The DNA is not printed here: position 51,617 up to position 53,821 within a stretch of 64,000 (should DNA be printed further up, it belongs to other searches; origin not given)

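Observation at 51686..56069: Phage-borne porin-cytochrome-like module: TPR/beta-barrel OM lipoprotein, two secreted multiheme cytochromes and an HD-GYP phosphodiesterase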

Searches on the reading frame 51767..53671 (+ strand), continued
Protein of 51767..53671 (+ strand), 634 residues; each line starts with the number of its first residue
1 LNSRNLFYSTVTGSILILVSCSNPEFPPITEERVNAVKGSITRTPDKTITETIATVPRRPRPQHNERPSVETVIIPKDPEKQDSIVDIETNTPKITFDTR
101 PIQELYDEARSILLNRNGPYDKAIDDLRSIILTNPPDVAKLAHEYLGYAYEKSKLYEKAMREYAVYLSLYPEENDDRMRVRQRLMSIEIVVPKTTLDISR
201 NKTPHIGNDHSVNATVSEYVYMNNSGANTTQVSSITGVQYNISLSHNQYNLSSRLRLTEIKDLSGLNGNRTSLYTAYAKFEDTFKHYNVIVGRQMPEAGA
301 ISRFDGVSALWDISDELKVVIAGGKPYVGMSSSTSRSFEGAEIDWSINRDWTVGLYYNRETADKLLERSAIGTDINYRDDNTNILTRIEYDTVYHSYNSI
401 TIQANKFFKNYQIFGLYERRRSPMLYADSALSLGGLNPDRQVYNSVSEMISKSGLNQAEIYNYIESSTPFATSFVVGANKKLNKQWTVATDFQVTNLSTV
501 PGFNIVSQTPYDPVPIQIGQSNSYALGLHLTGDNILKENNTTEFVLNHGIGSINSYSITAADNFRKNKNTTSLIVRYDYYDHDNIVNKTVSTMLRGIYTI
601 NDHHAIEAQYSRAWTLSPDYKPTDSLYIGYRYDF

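Call 44: search_protein_families(library=pfam, proteins=[L012:3230-4201:+, L012:4120-5565:+, L012:5743-9504:+, L012:9512-11770:+, L012:12326-13843:+, L012:13916-14533:+, L012:15334-16728:+], max_evalue=0.001)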
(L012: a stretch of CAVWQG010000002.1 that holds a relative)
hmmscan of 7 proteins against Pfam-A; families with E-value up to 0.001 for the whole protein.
L012:3230-4201:+ (323 aa): 0 families

L012:4120-5565:+ (481 aa): 4 families
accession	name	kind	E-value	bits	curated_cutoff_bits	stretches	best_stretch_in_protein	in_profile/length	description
PF14522.11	Cytochrome_C7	-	1.2e-24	86.3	24.8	3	259-323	7-67/67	Cytochrome c7 and related cytochrome c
PF14537.11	Cytochrom_c3_2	-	1.3e-14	54.8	25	1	182-255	8-79/79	Cytochrome c3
PF02085.21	Cytochrom_CIII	-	2.1e-11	44.5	22.9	1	74-136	28-88/101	Class III cytochrome C family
PF22113.1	Mtrc-MtrF_II-IV_dom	-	0.00041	20.4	30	0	75-173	78-166/176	Outer membrane cytochrome MtrC/MtrF-like, domains II/IV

L012:5743-9504:+ (1253 aa): 5 families
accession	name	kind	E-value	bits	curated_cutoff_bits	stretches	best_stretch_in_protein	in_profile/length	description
PF14522.11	Cytochrome_C7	-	3.6e-64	212.9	24.8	19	860-926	7-67/67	Cytochrome c7 and related cytochrome c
PF14537.11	Cytochrom_c3_2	-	7.6e-38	129.3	25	0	285-377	2-79/79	Cytochrome c3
PF02085.21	Cytochrom_CIII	-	7.3e-23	81.3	22.9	0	95-146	27-84/101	Class III cytochrome C family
PF22113.1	Mtrc-MtrF_II-IV_dom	-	3.9e-20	72.5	30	0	479-623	7-171/176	Outer membrane cytochrome MtrC/MtrF-like, domains II/IV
PF09699.15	Paired_CXXCH_1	-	2e-15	56.6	20.6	0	260-298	1-38/41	Doubled CXXCH motif (Paired_CXXCH_1)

L012:9512-11770:+ (752 aa): 4 families
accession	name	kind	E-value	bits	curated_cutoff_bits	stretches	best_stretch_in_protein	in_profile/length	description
PF13174.12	TPR_6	-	1.9e-05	25.5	26.3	1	283-311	4-32/33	Tetratricopeptide repeat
PF13432.12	TPR_16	-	2.2e-05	25.2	32.7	1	250-312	4-64/65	Tetratricopeptide repeat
PF14559.12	TPR_19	-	5.3e-05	23.9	25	1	253-311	1-57/68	Tetratricopeptide repeat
PF13428.12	TPR_14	-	0.00072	20.4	23.5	0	279-311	1-33/44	Tetratricopeptide repeat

L012:12326-13843:+ (505 aa): 0 families

L012:13916-14533:+ (205 aa): 2 families
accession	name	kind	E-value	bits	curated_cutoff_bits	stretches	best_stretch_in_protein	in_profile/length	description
PF00034.26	Cytochrom_C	-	9.7e-16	59.3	21.3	2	135-204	10-89/90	Cytochrome c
PF13442.11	Cytochrome_CBB3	-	7.4e-11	42.7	27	1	135-201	12-68/68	Cytochrome C oxidase, cbb3-type, subunit III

L012:15334-16728:+ (464 aa): 1 family
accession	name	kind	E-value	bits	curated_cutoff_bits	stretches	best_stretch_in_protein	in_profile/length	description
PF09459.16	EB_dh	-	2.5e-58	198.3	33.3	1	59-445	2-236/236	Ethylbenzene dehydrogenase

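Call 56: search_solved_structures(query=A1, max_evalue=1)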
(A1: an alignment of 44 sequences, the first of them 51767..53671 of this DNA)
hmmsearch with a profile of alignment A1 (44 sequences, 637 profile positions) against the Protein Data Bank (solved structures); distinct sequences matched with E-value up to 1: 27.
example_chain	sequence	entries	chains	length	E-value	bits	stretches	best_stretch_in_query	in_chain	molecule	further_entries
9gzg_A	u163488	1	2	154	4.2e-07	32.1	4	105-166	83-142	Engineered CTPR protein with glutamic acids for conductivity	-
7obi_A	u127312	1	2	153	0.00018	23.3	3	103-165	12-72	CTPR-rv4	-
2kc7_A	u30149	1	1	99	0.0004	22.2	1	103-184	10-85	bfr218_protein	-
2wqh_A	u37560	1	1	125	0.00096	20.9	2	128-167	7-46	CTPR3Y3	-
6lk8_S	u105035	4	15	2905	0.029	16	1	106-185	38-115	Nup358 complex, clamps | Nup358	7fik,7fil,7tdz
7vop_V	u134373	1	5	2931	0.029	16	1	106-185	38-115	Nup358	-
4uzy_A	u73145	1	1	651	0.033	15.9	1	106-165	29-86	FLAGELLAR ASSOCIATED PROTEIN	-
8bd7_C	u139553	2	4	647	0.033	15.9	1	106-165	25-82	IFT70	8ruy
4ga2_A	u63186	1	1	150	0.068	14.8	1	106-166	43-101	E3 SUMO-PROTEIN LIGASE RANBP2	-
4ga0_A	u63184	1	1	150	0.07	14.8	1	106-165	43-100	E3 SUMO-protein ligase RanBP2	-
4ga1_A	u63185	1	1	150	0.076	14.7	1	105-165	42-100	E3 SUMO-PROTEIN LIGASE RANBP2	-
3mxz_A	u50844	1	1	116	0.13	13.9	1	51-134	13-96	Tubulin-specific chaperone A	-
4xi0_A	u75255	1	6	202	0.19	13.3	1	83-163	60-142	Magnetosome protein MamA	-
5lfl_A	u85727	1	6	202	0.2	13.3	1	83-163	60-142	Magnetosome protein MamA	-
5lfm_A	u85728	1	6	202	0.2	13.3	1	84-163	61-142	Magnetosome protein MamA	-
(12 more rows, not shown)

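Call 58: search_protein_representatives(alignment_id=A1)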
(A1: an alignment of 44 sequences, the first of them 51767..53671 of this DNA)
Query: 44 sequences, 637 profile positions. Proteins with E-value up to 0.001 (for the whole library): 1436; up to 1e-10: 1019; up to 1e-30: 609. The best 150 are listed.
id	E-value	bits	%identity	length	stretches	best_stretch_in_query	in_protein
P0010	4.2e-286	967.0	-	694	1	2-637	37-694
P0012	9.9e-280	946.0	-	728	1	2-637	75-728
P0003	1.1e-268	909.5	-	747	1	5-637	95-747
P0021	1.0e-265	899.6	-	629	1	18-637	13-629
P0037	1.5e-256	869.4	-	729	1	3-637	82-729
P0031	9.2e-255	863.5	-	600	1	4-637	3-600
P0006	7.0e-251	850.7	-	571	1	74-637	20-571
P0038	7.0e-251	850.7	-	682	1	18-637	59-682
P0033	1.7e-242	823.0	-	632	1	18-637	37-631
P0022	1.6e-241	819.8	-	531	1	103-637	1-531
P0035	5.8e-235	798.1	-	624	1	7-637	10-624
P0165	2.2e-135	469.1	-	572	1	84-637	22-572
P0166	1.2e-134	466.7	-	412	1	205-637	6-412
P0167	1.9e-133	462.7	-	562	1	75-637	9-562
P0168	6.3e-123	427.9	-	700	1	61-637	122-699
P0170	9.9e-121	420.7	-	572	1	92-637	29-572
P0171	2.2e-118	413.0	-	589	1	88-636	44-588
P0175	3.7e-113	395.7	-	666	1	87-637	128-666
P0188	1.7e-89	317.5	-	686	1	75-636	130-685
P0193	2.3e-77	277.4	-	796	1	94-637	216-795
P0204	2.2e-64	234.6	-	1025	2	84-637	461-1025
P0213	3.3e-58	214.2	-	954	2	91-637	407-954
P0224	1.0e-53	199.3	-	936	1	93-637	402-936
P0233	5.9e-52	193.5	-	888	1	90-637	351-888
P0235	1.0e-51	192.7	-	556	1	93-495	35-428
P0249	4.1e-50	187.4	-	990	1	91-637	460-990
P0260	3.3e-49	184.4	-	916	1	75-637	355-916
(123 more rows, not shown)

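Call 59: search_protein_families(library=pfam, proteins=[P0165, P0168, P0175, P0193, P0204, P0213, P0224, P0249, P0233, P0260], max_evalue=0.001)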
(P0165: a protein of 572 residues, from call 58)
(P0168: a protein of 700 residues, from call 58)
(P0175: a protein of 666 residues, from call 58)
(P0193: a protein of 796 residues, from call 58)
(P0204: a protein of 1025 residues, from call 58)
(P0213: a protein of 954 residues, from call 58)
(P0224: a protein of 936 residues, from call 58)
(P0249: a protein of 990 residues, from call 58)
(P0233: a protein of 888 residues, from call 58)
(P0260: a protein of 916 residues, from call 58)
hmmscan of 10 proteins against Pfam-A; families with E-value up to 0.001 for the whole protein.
P0165 (572 aa): 1 family
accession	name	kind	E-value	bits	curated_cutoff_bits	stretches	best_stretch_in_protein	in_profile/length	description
PF13371.12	TPR_9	-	1e-05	25.9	35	1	38-110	2-72/73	Tetratricopeptide repeat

P0168 (700 aa): 1 family
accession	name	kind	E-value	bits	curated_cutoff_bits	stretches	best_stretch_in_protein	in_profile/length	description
PF13371.12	TPR_9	-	8.3e-05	23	35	1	167-231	9-71/73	Tetratricopeptide repeat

P0175 (666 aa): 5 families
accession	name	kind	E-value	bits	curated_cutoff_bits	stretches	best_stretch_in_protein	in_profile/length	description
PF13371.12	TPR_9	-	8.6e-07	29.3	35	1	147-212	8-71/73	Tetratricopeptide repeat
PF11741.13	AMIN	-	9.6e-07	29.3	20.5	1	37-116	12-99/101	AMIN domain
PF13428.12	TPR_14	-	1.2e-05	26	23.5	0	172-207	3-38/44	Tetratricopeptide repeat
PF13174.12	TPR_6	-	0.00017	22.4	26.3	1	172-203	2-33/33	Tetratricopeptide repeat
PF13525.12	YfiO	-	0.00056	20.2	25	1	132-206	4-78/203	Outer membrane lipoprotein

P0193 (796 aa): 0 families

P0204 (1025 aa): 4 families
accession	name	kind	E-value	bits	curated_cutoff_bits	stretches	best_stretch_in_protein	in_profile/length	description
PF13432.12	TPR_16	-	5.1e-10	40.1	32.7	1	476-538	4-64/65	Tetratricopeptide repeat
PF14863.12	Alkyl_sulf_dimr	-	6.7e-06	27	26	0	362-427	69-132/139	Alkyl sulfatase dimerisation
PF13525.12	YfiO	-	0.00021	21.5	25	0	467-544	3-81/203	Outer membrane lipoprotein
PF13371.12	TPR_9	-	0.00049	20.5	35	0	480-547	6-71/73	Tetratricopeptide repeat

P0213 (954 aa): 5 families
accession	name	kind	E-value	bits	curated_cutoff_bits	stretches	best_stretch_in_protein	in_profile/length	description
PF13432.12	TPR_16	-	8.8e-11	42.5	32.7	1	413-470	2-57/65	Tetratricopeptide repeat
PF13525.12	YfiO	-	2.3e-06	28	25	0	407-483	4-81/203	Outer membrane lipoprotein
PF13371.12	TPR_9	-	1e-05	25.9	35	0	450-488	35-73/73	Tetratricopeptide repeat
PF14863.12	Alkyl_sulf_dimr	-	1.3e-05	26.1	26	0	284-367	54-135/139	Alkyl sulfatase dimerisation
PF07719.23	TPR_2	-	2.2e-05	24.7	27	0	445-476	2-33/34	Tetratricopeptide repeat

P0224 (936 aa): 3 families
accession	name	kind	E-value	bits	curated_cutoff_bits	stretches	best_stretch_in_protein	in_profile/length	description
PF11008.14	DUF2846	-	6.9e-06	26.5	34.3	1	130-204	3-81/92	Protein of unknown function (DUF2846)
PF05036.18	SPOR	-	0.0002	22.1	21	0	57-98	33-74/76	SPOR domain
PF13432.12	TPR_16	-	0.00084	20.2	32.7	1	405-471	1-65/65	Tetratricopeptide repeat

P0249 (990 aa): 3 families
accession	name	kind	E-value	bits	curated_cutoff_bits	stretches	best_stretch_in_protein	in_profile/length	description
PF05036.18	SPOR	-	1.6e-11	44.8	21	1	297-336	29-68/76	SPOR domain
PF07719.23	TPR_2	-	5.8e-06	26.5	27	0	463-489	3-29/34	Tetratricopeptide repeat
PF13371.12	TPR_9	-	4.1e-05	23.9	35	1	471-541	5-73/73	Tetratricopeptide repeat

P0233 (888 aa): 3 families
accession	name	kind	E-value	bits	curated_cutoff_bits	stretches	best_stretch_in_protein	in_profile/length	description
PF13371.12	TPR_9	-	9.3e-06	26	35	1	361-433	4-73/73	Tetratricopeptide repeat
PF13432.12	TPR_16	-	1e-05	26.3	32.7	1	357-421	1-63/65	Tetratricopeptide repeat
PF05036.18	SPOR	-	1.4e-05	25.8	21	0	191-235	28-72/76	SPOR domain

P0260 (916 aa): 5 families
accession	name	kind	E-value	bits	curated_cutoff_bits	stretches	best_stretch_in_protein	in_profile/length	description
PF05036.18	SPOR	-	5e-14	52.8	21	2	74-115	34-75/76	SPOR domain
PF13371.12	TPR_9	-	3.5e-07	30.6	35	1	384-452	6-72/73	Tetratricopeptide repeat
PF13432.12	TPR_16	-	9.8e-05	23.2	32.7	1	379-442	3-64/65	Tetratricopeptide repeat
PF02264.21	LamB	-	0.00016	22.2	25.1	1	754-892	173-316/378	LamB porin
PF14863.12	Alkyl_sulf_dimr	-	0.00043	21.1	26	0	372-437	68-131/139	Alkyl sulfatase dimerisation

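Call 63: list_cluster_members(proteins=[P0165, P0167, P0168, P0170, P0171, P0175, P0188, P0193, P0204, P0213])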
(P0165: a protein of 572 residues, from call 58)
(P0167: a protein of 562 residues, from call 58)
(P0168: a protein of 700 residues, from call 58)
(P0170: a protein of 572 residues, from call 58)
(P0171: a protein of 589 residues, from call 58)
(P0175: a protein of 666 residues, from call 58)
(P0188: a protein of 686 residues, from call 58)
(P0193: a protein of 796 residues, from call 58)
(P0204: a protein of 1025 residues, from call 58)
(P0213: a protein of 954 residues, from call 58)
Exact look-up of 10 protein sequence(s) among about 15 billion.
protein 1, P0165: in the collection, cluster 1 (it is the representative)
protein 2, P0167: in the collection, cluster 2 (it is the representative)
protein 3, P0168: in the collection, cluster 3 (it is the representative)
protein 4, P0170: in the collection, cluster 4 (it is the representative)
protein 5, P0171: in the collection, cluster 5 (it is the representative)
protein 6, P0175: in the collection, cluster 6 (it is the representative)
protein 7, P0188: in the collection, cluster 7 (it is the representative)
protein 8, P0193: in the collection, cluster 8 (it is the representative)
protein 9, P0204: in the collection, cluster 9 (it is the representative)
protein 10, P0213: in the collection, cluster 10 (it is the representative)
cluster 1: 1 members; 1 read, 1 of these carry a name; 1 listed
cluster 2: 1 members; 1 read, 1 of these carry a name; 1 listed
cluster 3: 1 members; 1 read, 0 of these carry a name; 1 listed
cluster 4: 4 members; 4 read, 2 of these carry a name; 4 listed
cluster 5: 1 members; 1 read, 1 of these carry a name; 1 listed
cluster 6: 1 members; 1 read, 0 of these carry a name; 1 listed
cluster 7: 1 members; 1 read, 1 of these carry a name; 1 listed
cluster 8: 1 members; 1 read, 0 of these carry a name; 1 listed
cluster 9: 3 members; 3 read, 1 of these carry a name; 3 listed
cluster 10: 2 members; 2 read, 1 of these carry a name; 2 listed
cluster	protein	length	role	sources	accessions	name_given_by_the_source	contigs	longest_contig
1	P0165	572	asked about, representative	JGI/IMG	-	hypothetical protein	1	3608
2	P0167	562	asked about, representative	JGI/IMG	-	hypothetical protein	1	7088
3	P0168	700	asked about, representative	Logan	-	-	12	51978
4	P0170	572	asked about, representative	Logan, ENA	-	-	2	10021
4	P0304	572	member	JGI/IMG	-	tetratricopeptide (TPR) repeat protein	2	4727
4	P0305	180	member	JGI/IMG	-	hypothetical protein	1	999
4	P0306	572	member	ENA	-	-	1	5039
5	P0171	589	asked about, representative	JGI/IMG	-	hypothetical protein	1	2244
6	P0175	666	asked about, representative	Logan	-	-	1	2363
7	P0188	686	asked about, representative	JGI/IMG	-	tetratricopeptide (TPR) repeat protein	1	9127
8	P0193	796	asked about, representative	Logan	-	-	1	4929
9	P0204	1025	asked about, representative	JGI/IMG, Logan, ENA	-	-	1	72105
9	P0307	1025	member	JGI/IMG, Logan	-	tetratricopeptide (TPR) repeat protein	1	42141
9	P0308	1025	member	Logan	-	-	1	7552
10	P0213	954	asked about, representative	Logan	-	-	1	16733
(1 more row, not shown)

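Call 66: list_cluster_members(proteins=[P0235, P0325, P0332, P0344, P0346, P0352, P0353, P0359, P0360, P0405])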
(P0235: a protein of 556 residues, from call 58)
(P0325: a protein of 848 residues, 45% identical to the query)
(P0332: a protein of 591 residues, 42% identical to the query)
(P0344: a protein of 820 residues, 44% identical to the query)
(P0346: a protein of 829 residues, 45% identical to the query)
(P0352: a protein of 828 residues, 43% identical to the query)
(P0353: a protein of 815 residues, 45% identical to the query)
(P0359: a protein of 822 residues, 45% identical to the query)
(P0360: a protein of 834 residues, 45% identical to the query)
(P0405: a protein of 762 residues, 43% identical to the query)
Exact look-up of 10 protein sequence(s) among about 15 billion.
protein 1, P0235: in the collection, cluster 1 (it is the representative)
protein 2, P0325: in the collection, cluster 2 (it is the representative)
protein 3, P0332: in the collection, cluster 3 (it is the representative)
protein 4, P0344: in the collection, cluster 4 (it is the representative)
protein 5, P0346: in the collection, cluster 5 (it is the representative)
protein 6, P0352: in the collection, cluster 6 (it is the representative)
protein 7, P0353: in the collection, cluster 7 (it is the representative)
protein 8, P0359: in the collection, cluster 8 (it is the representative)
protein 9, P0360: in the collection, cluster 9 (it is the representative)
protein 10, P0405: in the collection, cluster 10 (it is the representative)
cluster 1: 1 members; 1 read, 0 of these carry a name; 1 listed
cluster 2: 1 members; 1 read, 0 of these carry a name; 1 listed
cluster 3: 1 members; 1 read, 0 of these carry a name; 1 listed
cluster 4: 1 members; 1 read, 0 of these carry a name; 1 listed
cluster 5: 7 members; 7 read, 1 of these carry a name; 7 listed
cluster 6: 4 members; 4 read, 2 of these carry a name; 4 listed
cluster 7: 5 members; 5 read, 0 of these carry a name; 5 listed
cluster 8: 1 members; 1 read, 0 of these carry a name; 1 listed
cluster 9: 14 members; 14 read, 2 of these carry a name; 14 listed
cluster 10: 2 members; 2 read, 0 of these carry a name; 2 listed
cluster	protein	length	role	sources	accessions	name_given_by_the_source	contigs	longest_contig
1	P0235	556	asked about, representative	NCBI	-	-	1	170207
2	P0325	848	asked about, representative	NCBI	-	-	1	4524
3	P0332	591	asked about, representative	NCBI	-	-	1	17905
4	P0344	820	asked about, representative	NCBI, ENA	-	-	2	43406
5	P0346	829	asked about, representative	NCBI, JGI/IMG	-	-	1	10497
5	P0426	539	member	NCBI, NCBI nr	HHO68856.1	MAG TPA: outer membrane protein assembly factor BamD, partial [Gammaproteobacteria ... | outer membrane protein assembly factor BamD [Gammaproteobacteria bacterium]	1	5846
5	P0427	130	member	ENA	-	-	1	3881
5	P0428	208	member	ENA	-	-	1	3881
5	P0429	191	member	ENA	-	-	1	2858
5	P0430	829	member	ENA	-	-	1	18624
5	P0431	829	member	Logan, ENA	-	-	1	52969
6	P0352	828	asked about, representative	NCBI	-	-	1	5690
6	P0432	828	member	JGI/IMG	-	tetratricopeptide (TPR) repeat protein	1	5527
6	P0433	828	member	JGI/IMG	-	tetratricopeptide (TPR) repeat protein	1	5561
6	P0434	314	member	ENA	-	-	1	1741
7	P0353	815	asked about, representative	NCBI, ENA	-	-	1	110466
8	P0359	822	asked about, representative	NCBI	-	-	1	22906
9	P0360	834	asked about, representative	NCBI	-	-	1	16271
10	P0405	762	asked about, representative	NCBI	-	-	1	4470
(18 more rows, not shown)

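Call 84: find_related_loci(query=A1, collection=viral_contigs, flank=6000)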
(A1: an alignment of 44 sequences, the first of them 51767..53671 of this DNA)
Query A1 (634 aa) in viral_contigs; peptide patterns used: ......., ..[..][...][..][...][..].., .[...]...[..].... (x = any residue, [..] = any of these).
63 stretches matched a pattern; 13 encode a relative of the query (tblastn E <= 1e-3); 13 distinct loci.
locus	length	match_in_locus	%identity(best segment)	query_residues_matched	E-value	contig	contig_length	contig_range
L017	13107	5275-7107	48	40-634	4e-179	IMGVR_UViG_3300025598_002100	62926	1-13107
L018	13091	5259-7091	48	40-634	4e-179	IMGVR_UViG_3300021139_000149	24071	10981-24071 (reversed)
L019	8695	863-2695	48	40-634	4e-179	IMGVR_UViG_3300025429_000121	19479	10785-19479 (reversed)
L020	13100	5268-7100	48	40-634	4e-179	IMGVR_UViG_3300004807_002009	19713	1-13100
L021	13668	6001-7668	49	93-634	1e-167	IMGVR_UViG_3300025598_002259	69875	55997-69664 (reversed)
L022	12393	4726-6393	49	93-634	1e-167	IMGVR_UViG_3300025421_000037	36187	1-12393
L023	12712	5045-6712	49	93-634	1e-167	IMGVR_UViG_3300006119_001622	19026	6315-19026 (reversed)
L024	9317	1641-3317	48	89-633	2e-165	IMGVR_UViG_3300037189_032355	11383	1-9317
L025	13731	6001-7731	46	53-634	1e-160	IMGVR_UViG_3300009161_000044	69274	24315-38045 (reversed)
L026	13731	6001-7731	46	53-634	1e-160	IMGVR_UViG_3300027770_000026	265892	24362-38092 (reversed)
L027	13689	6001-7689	46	89-634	5e-153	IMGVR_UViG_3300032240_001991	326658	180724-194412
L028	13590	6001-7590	47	91-634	1e-159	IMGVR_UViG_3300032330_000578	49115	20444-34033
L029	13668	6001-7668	49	93-634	2e-165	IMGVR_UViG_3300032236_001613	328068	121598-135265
